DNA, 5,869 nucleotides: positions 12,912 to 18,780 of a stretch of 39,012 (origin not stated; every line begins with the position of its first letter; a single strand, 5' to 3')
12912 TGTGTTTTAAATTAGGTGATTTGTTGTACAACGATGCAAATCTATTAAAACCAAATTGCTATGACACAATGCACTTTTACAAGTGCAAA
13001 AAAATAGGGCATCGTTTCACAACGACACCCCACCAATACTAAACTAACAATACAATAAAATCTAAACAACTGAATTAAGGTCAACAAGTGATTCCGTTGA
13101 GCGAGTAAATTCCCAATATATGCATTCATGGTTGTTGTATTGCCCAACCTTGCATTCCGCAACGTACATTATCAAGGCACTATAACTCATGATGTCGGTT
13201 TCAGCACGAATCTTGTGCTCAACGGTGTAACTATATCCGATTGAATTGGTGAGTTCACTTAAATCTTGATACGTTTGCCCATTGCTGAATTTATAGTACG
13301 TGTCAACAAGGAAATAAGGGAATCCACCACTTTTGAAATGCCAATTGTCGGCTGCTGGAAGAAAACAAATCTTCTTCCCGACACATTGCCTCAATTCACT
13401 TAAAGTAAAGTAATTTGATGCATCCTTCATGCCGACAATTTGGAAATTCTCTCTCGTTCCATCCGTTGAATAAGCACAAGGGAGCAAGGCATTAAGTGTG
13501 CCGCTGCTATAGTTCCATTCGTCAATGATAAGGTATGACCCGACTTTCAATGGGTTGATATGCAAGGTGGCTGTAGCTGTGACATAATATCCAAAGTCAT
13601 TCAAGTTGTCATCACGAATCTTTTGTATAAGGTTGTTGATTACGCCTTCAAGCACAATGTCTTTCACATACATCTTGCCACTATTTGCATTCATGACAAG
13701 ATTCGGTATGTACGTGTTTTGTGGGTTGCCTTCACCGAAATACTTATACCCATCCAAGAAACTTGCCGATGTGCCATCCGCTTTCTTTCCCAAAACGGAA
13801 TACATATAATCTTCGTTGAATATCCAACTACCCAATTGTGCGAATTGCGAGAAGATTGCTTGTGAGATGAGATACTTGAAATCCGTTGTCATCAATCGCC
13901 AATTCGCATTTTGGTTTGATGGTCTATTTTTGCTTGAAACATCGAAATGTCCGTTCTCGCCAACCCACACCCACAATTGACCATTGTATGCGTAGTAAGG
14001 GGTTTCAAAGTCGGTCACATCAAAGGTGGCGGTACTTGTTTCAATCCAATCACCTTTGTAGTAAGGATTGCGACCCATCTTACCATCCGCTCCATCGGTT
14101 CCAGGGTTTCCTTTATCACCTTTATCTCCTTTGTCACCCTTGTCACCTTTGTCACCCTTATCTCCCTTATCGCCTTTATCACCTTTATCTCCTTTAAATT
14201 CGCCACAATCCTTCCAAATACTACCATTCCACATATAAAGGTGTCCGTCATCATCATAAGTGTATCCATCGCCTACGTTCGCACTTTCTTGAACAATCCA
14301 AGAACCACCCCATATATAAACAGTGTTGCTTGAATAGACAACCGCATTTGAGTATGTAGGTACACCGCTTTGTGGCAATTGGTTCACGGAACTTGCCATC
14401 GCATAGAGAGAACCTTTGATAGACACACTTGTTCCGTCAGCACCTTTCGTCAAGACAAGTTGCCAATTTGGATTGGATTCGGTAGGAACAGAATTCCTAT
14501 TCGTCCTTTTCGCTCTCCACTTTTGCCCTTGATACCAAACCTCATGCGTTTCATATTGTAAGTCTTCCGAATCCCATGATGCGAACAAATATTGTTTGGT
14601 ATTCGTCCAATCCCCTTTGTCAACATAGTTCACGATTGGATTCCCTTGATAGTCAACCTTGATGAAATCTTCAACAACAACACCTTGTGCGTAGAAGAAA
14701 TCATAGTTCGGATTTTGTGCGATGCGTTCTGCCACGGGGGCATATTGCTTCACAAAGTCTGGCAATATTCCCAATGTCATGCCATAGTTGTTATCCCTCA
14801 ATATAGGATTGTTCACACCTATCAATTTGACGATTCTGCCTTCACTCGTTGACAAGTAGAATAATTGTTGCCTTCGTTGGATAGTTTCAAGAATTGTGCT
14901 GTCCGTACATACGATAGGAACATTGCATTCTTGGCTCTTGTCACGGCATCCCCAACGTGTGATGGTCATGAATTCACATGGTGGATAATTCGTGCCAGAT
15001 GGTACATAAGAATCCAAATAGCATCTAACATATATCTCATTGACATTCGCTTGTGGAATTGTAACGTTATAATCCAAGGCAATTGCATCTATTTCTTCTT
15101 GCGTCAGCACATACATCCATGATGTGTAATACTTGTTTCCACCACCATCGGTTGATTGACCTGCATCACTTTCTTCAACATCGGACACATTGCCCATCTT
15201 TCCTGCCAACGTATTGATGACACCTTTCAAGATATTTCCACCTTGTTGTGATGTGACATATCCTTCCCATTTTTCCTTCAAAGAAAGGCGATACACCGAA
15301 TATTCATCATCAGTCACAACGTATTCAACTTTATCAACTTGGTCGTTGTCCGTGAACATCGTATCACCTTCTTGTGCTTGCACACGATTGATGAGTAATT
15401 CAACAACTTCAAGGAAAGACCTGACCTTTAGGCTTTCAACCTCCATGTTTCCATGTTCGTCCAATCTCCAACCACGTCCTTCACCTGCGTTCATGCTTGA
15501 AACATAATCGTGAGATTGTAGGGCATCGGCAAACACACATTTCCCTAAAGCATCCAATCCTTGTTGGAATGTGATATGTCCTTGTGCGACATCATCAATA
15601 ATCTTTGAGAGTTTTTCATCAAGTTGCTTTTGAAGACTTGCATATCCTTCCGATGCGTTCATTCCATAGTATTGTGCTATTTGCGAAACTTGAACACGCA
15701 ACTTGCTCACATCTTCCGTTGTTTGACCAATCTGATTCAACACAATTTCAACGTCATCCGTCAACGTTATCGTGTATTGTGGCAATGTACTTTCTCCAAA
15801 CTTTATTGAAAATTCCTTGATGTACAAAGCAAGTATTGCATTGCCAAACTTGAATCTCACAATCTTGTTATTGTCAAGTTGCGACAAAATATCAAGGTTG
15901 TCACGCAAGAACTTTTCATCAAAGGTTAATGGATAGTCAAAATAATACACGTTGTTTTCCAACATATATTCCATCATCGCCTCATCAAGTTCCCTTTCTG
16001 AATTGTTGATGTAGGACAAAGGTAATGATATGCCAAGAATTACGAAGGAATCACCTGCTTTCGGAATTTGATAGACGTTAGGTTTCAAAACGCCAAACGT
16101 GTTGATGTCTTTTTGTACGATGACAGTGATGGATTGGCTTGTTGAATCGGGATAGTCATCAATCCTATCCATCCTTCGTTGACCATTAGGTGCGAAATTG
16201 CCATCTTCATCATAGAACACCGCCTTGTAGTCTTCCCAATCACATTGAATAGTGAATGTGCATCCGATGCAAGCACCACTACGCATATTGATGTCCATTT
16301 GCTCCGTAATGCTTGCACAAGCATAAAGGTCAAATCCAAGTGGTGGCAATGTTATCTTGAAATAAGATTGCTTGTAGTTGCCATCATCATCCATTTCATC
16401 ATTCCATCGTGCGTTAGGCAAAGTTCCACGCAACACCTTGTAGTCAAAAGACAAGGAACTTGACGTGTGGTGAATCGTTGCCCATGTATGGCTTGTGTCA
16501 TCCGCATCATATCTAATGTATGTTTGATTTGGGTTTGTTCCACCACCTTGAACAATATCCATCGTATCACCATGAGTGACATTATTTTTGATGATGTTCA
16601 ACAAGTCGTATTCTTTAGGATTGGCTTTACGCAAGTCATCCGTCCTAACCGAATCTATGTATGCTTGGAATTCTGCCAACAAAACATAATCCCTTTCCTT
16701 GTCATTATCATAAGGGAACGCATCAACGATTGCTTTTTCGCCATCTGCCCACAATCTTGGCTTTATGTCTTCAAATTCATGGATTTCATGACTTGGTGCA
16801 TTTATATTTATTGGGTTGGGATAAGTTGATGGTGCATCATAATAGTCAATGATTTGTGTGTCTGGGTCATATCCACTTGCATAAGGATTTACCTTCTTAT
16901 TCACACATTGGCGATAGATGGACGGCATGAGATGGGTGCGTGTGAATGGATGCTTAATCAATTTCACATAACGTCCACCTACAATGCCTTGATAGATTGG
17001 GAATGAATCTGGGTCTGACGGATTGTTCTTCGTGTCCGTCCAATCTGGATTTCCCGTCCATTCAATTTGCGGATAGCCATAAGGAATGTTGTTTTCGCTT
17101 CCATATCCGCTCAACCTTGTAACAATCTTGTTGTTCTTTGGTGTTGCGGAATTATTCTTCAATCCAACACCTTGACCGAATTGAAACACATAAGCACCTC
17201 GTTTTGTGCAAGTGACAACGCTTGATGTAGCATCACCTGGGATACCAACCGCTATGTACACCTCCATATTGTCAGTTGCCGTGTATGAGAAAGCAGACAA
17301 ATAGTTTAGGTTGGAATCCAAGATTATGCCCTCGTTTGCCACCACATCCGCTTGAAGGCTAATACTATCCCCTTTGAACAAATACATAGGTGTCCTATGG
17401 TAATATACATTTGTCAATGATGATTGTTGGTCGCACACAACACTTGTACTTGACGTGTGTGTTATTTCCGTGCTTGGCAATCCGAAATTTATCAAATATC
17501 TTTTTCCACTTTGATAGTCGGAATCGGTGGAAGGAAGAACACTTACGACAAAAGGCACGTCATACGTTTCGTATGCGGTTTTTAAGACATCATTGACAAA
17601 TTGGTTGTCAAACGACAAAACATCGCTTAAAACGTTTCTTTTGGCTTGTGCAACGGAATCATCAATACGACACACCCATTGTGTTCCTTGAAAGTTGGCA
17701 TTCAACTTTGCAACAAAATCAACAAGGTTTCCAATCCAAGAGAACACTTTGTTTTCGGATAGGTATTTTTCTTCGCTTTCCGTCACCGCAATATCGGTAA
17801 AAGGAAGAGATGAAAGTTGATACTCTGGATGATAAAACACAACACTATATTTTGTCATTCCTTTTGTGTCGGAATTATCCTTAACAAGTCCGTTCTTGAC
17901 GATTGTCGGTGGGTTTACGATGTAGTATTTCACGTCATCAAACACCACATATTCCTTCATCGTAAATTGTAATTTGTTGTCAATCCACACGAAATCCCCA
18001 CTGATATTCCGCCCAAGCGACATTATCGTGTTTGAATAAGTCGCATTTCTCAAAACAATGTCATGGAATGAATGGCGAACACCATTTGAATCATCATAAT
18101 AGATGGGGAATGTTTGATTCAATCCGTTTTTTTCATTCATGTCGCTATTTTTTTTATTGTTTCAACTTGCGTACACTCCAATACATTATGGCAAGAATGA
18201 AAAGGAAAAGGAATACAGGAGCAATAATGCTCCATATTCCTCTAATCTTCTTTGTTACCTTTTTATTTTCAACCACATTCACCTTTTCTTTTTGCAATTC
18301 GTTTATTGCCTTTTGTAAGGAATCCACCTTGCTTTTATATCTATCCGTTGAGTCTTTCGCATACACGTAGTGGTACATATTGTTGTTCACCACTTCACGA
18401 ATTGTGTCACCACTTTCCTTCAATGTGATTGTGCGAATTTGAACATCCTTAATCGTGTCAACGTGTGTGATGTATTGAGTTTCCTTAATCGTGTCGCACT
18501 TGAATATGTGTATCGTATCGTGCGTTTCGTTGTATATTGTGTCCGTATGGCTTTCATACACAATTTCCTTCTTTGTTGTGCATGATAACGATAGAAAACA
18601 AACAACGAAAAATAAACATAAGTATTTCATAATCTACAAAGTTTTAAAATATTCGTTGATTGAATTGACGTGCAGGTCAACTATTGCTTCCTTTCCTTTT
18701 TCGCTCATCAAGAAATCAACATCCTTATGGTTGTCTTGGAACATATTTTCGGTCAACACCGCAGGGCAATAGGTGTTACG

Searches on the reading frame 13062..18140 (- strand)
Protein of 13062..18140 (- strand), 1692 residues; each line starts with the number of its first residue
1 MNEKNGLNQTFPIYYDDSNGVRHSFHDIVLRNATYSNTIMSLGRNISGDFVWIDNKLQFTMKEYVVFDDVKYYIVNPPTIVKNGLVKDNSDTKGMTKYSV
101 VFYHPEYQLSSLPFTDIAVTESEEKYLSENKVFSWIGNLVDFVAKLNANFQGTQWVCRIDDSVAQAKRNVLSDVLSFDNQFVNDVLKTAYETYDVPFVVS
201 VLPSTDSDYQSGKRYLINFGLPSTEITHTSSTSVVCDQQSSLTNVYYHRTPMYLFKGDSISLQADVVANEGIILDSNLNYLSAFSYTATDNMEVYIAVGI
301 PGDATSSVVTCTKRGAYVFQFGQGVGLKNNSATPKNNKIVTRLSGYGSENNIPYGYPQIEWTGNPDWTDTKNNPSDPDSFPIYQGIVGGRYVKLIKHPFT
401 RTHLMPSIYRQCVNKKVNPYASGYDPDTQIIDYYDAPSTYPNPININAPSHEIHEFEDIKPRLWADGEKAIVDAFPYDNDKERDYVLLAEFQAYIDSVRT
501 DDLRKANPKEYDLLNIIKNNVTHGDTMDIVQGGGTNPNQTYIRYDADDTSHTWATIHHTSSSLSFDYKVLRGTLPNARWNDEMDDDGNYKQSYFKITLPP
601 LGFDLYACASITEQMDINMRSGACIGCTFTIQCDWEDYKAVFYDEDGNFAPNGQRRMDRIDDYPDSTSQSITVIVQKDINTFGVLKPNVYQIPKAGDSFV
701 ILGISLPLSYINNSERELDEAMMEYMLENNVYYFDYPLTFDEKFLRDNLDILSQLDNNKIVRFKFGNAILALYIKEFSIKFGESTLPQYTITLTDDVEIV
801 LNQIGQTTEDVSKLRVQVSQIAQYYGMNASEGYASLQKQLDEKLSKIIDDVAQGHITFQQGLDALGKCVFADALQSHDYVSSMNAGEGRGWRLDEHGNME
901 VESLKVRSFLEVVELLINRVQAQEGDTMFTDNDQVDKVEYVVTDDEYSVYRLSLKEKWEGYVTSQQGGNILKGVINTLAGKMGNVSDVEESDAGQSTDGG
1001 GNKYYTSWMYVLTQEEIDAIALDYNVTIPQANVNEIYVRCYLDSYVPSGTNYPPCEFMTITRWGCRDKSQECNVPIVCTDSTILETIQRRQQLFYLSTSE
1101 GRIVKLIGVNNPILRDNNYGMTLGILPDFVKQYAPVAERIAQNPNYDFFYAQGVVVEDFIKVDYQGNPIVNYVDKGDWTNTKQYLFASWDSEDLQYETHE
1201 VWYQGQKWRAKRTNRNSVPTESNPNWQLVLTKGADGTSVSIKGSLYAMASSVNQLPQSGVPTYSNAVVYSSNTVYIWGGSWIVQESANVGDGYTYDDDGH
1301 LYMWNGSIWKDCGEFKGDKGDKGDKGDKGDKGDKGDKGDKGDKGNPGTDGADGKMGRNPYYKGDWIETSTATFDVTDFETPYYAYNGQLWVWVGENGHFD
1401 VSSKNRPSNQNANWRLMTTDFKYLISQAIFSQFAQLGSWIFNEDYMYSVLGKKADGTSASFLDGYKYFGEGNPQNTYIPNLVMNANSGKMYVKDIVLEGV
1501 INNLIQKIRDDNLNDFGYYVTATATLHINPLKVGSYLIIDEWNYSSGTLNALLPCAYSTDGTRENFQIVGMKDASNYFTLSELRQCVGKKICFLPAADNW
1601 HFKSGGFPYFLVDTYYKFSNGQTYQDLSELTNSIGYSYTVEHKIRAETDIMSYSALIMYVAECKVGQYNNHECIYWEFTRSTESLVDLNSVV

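Call 9: search_protein_families(library=phrogs, proteins=[window:13062-18140:-], max_evalue=0.001)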
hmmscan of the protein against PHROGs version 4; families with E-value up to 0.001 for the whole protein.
window:13062-18140:- (1692 aa): 25 families
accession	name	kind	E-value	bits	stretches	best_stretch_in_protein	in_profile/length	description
phrog_17422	-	unknown function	2.8e-24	86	1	636-1242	323-859/961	-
phrog_3904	-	tail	5.5e-17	62.4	1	1286-1394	644-757/1086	tail fiber protein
phrog_819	-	tail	2e-14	53.7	1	1231-1358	584-674/1024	tail protein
phrog_26822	-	unknown function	2.1e-13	50.7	1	869-982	137-245/530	-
phrog_19846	-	unknown function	8.5e-12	44.5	2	665-747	338-418/1272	-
phrog_35286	-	unknown function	1.8e-11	44.2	1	1285-1339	187-239/750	-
phrog_366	-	tail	4.8e-09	37.1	1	1317-1372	348-405/474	tail fiber protein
phrog_5073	-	tail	3.7e-08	33.8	1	1315-1418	170-258/519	tail fiber protein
phrog_15437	-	tail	1.4e-07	31.6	2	1331-1396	316-379/656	tail fiber protein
phrog_10972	-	tail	4.6e-06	27.3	1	1314-1358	154-199/343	tail fiber protein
phrog_8745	-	tail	5.9e-06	24.8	1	1317-1356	1392-1431/1803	tail fiber protein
phrog_18350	-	tail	1.1e-05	26.3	1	1317-1359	157-199/253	tail fiber protein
phrog_34916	-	tail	1.2e-05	26.4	1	1317-1355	48-86/124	tail fiber protein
phrog_26246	-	tail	4e-05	24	1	1310-1357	99-147/329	tail protein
phrog_1125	-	tail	4.6e-05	23.9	1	1311-1350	172-211/412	tail fiber protein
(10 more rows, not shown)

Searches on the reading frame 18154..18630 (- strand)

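Call 9: search_protein_families(library=phrogs, proteins=[window:18154-18630:-], max_evalue=0.001)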
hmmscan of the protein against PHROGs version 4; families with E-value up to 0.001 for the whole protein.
window:18154-18630:- (158 aa): 0 families

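Call 23: search_protein_families(library=ncbifam, proteins=[window:18154-18630:-], max_evalue=0.1)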
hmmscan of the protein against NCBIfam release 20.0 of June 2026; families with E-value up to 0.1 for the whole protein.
window:18154-18630:- (158 aa): 2 families
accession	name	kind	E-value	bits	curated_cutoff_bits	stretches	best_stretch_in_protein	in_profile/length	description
NF045849.1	ICE_MMCAP2_0565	equivalog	0.035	13.8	40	1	123-157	7-41/80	Mbov_0395 family pilin-like conjugal transfer protein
TIGR01241.2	FtsH_fam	equivalog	0.038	12.7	600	1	47-154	22-129/598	ATP-dependent zinc metalloprotease FtsH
